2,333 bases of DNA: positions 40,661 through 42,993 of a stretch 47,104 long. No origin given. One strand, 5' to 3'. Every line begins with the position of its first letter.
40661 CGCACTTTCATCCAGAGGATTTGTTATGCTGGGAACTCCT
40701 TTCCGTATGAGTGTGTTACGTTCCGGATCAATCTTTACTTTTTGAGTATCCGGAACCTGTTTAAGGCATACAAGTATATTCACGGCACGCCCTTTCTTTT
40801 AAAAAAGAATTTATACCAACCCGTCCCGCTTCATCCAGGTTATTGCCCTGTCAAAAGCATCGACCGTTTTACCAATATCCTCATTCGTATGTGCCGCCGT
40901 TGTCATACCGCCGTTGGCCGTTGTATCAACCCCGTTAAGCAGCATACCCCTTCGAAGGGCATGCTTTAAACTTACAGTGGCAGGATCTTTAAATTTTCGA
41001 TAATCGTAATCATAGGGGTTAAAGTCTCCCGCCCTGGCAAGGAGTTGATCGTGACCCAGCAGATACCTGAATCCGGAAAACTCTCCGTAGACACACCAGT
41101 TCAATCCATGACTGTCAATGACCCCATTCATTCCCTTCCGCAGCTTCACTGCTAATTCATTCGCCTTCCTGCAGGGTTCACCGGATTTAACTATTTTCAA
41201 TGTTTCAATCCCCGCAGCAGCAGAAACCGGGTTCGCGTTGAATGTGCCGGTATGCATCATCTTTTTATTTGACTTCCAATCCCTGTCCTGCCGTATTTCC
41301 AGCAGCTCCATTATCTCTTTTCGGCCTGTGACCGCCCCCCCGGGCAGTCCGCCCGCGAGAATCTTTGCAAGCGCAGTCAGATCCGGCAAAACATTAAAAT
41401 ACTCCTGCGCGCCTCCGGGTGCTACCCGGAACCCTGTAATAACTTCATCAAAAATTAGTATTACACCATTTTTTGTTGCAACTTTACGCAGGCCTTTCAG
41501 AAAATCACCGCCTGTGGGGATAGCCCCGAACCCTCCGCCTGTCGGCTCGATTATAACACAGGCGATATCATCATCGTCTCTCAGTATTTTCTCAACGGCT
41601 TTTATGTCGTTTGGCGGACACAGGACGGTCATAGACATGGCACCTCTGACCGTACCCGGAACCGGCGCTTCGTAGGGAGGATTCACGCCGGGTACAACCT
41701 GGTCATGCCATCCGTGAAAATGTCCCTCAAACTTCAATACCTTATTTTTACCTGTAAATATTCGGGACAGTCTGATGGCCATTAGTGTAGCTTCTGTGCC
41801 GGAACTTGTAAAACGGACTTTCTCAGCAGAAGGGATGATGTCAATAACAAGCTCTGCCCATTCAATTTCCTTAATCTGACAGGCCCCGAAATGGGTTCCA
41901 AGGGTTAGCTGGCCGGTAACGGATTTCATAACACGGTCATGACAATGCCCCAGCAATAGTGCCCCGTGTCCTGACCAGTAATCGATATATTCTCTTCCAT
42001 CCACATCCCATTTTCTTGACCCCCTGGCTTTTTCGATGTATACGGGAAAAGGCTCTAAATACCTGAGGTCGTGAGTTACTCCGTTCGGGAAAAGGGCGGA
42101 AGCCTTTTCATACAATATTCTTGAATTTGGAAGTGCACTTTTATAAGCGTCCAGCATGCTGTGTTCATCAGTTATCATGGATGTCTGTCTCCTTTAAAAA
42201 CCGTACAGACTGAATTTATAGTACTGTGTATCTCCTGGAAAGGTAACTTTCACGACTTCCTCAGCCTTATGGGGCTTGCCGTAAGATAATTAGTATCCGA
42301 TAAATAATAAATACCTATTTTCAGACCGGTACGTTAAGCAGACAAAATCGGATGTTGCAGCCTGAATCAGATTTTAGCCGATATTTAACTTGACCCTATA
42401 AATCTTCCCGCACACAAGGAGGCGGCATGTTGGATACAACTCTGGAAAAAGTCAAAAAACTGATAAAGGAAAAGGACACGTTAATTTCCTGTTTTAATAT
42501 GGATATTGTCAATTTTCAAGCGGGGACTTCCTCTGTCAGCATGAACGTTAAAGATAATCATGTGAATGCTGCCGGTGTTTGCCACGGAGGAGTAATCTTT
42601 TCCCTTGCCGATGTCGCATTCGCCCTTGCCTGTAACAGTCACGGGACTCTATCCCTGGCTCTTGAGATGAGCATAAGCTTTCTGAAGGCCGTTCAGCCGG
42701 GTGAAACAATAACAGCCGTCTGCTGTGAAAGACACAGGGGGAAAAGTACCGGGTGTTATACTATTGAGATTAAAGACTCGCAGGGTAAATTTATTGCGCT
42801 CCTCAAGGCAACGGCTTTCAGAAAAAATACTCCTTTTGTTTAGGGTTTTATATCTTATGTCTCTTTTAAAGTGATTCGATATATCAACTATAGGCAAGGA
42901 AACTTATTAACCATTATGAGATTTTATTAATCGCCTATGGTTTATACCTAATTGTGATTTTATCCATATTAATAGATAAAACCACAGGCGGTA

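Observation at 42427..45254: ATP-grasp ligase fused to a Cys-motif FMN barrel whose catalytic His is replaced, paired with a hotdog thioesterase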

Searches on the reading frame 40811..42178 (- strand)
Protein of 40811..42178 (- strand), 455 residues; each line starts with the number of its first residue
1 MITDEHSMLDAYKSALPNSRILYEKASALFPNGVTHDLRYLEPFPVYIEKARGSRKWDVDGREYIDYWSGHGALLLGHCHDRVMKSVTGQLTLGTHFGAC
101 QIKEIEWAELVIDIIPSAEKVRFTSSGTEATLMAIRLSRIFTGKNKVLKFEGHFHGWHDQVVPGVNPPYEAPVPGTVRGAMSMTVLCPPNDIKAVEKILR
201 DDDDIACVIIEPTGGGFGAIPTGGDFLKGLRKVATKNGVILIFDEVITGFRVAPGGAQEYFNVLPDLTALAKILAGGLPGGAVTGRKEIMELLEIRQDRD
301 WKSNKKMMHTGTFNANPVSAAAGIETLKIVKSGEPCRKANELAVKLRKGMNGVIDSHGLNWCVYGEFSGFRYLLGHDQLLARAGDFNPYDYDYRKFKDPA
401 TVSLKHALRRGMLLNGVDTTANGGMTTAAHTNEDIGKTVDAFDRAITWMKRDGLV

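Call 3: search_protein_families(library=pfam, proteins=[window:40811-42178:-], max_evalue=0.01)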
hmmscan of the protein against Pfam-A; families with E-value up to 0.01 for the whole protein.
window:40811-42178:- (455 aa): 1 family
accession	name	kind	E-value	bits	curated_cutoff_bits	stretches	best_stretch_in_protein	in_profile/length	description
PF00202.27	Aminotran_3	-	1.6e-56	192.2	30.5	1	43-351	8-327/403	Aminotransferase class-III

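Call 4: search_protein_families(library=ncbifam, proteins=[window:40811-42178:-], max_evalue=0.01)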
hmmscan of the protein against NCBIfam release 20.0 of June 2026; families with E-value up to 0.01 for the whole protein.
window:40811-42178:- (455 aa): 71 families (the best 25 are shown)
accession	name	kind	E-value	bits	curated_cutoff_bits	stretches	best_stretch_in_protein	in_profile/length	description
NF000818.0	PRK00062.1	subfamily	9.6e-101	337.5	398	1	18-448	5-426/429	glutamate-1-semialdehyde 2,1-aminomutase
TIGR00713.1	hemL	equivalog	5.2e-100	335.1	527.3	1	19-446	2-420/423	glutamate-1-semialdehyde 2,1-aminomutase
NF041362.1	GntE_guanitoxin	equivalog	3.7e-84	282.7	525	1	16-438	5-425/426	guanitoxin biosynthesis PLP-dependent transaminase GntE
NF009055.0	PRK12389.1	equivalog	4e-76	256.4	637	1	44-451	35-430/431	glutamate-1-semialdehyde 2,1-aminomutase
NF004856.0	PRK06209.1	equivalog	1.3e-62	211.8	486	1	13-447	5-414/450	glutamate-1-semialdehyde 2,1-aminomutase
NF001864.0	PRK00615.1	equivalog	1.2e-52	179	706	1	19-368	7-357/433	glutamate-1-semialdehyde aminotransferase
NF005993.0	PRK08117.1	subfamily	5.9e-49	166.8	574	2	190-357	193-350/433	aspartate aminotransferase family protein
TIGR00707.1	argD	subfamily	2.4e-47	161.6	410.05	1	41-355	6-311/381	acetylornithine/succinylornithine family transaminase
NF005453.0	PRK07046.1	subfamily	1.4e-46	159.1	425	1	10-364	21-375/453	transaminase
NF004426.0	PRK05769.1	equivalog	3.4e-46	157.9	552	1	40-352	32-357/441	acetyl ornithine aminotransferase family protein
NF002874.0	PRK03244.1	equivalog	7.4e-44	150.1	457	1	45-353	26-322/399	acetylornithine transaminase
NF005692.0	PRK07495.1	equivalog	2.8e-43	148.2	724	1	46-353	24-337/425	4-aminobutyrate--2-oxoglutarate transaminase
NF049976.1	AmadipTransam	equivalog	2.2e-42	145.4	650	1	44-347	14-323/416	2-aminoadipate transaminase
NF005272.0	PRK06777.1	equivalog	6.4e-41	140.3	725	1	46-351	24-335/421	4-aminobutyrate--2-oxoglutarate transaminase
NF005985.0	PRK08088.1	equivalog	2.5e-39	135.2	713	1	44-357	23-342/426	4-aminobutyrate--2-oxoglutarate transaminase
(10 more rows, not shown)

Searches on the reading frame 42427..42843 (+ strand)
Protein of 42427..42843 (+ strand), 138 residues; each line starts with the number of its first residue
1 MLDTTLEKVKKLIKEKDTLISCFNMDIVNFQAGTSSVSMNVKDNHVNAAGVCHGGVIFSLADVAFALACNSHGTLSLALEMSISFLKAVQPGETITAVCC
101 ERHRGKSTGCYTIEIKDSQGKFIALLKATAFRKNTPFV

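Call 3: search_protein_families(library=pfam, proteins=[window:42427-42843:+], max_evalue=0.01)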
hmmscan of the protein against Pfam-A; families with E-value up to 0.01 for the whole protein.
window:42427-42843:+ (138 aa): 3 families
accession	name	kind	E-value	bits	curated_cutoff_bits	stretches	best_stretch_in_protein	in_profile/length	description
PF03061.28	4HBT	-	1e-16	61.4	20.6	1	50-121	2-76/79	Thioesterase superfamily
PF13622.12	4HBT_3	-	6e-05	23.7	24.3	1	48-130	7-80/83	Acyl-CoA thioesterase N-terminal domain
PF14539.12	DUF4442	-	0.00035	21.2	25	1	20-125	16-125/132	Domain of unknown function (DUF4442)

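Call 4: search_protein_families(library=ncbifam, proteins=[window:42427-42843:+], max_evalue=0.01)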
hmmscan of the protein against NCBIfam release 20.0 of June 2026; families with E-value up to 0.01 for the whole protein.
window:42427-42843:+ (138 aa): 7 families
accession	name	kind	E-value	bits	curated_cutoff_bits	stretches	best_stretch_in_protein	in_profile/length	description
TIGR02286.1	PaaD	equivalog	2.4e-31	108.3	118.9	1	24-132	5-113/114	hydroxyphenylacetyl-CoA thioesterase PaaI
TIGR00369.1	unchar_dom_1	domain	4.7e-29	100.8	36.6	1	19-130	2-115/117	hotdog fold thioesterase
NF047425.1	MenI_Listeria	exception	4.3e-11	42.6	185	1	22-130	6-116/122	1,4-dihydroxy-2-naphthoyl-CoA hydrolase MenI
NF007631.0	PRK10293.1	equivalog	0.00049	19.8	226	1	30-124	31-127/136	1,4-dihydroxy-2-naphthoyl-CoA hydrolase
NF007607.0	PRK10254.1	equivalog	0.00078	19.5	237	1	16-122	17-125/137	proofreading thioesterase EntH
NF003359.0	PRK04424.1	equivalog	0.002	17.7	183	1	26-116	78-166/190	transcription factor FapR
NF008675.0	PRK11688.1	equivalog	0.0031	17.3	107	1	4-72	10-80/156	thioesterase family protein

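Call 71: search_solved_structures(query=window:42427-42840:+, max_evalue=0.00001, show_alignments=2)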
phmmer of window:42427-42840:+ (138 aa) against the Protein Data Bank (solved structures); distinct sequences matched with E-value up to 0.00001: 15.
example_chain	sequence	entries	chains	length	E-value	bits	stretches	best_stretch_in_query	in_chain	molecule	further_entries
1psu_A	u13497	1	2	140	2.5e-24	89.1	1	14-132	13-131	Phenylacetic acid degradation protein PaaI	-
2fs2_A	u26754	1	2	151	3.2e-24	88.7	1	14-132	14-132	Phenylacetic acid degradation protein paaI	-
1j1y_A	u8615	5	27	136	6.1e-15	58.8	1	17-133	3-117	PaaI protein | phenylacetic acid degradation protein PaaI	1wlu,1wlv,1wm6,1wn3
2dsl_A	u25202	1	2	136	3.1e-14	56.5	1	17-133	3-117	Phenylacetic acid degradation protein PaaI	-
1zki_A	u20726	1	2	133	2.8e-10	43.7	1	23-120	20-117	hypothetical protein PA5202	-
3lbb_A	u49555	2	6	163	1.9e-09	41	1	24-124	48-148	Putative uncharacterized protein smu.793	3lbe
2f0x_A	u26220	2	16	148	4.4e-09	39.8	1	9-128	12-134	Thioesterase superfamily member 2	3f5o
4m20_A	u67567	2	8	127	6.6e-09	39.3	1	19-130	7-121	Uncharacterized protein | thioesterase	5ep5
4ybv_A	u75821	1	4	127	1.1e-08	38.6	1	19-130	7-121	Uncharacterized protein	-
4xy6_A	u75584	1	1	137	1.1e-08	38.5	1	20-129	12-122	Hypothetical Thioesterase Protein SP_1851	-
2h4u_A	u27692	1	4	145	1.5e-08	38.1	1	27-127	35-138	Thioesterase superfamily member 2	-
4i82_A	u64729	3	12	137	4.1e-08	36.7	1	20-129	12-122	Putative uncharacterized protein | Hypothetical Thioesterase Protein SP_1851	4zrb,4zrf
4ord_A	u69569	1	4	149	7e-08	35.9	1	25-125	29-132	Thioesterase Superfamily Member 2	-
2cy9_A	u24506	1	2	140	2.1e-07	34.4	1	37-127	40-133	Thioesterase superfamily member 2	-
4xy5_A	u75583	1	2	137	5.3e-07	33.1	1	20-129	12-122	Hypothetical Thioesterase Protein SP_1851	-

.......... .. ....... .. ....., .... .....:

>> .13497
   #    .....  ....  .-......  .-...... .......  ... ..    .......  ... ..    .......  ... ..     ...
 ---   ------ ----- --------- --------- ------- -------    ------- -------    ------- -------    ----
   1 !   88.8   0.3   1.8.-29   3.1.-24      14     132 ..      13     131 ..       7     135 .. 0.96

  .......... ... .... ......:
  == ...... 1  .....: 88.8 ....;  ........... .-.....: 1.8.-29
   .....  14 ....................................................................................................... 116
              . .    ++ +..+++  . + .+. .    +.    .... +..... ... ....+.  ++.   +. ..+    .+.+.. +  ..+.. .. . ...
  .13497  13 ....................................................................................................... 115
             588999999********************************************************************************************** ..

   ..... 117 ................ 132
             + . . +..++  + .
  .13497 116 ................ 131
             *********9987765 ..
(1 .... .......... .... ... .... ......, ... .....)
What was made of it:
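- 42427..42843 (+): PaaI-type hotdog acyl-CoA thioesterase (138 aa), the conserved partner gene of the Arg-type fusion. Best PDB match is E. coli PaaI 1PSU, E 2.5e-24, with the HGG...SLAD motif kept (call 71).
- On PaaI-type hotdog thioesterase (the partner gene): The closest structure is E. coli PaaI, with the catalytic motif kept (call 71).
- Checked: The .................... motif is intact (calls 3, 4, 71).
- The thioesterase keeps the PaaI catalytic motif: call 71.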
